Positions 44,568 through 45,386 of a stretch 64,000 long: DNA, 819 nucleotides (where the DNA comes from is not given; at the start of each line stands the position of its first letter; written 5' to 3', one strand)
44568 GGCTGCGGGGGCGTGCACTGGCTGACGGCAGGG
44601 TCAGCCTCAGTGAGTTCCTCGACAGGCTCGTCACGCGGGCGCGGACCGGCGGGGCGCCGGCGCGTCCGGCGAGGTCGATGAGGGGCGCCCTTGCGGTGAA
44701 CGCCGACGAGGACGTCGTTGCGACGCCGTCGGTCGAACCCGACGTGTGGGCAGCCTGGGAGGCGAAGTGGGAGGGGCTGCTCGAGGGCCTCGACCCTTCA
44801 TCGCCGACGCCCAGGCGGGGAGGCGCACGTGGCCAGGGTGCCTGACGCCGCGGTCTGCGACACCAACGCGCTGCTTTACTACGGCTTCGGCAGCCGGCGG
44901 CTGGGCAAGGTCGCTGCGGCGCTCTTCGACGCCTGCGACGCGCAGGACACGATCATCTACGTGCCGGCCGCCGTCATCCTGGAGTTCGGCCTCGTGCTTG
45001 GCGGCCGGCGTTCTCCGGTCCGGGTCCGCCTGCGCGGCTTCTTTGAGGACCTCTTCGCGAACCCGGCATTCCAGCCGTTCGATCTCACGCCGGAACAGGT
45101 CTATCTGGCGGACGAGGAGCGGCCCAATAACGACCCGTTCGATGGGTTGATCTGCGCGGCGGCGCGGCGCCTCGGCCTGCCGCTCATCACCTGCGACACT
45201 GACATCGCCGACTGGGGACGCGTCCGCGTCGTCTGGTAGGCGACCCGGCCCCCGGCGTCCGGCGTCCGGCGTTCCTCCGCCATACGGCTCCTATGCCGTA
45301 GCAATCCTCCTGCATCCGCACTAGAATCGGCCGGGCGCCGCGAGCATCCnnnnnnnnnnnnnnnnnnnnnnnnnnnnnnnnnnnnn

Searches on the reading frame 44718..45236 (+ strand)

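Call 77: search_protein_families(library=pfam, proteins=[window:44718-45236:+], max_evalue=0.001)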
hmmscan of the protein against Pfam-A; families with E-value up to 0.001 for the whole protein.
window:44718-45236:+ (173 aa): 1 family
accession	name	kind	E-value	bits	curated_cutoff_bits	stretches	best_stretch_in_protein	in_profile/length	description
PF01850.27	PIN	-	7e-11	43.2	23.6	1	46-165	2-116/120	PIN domain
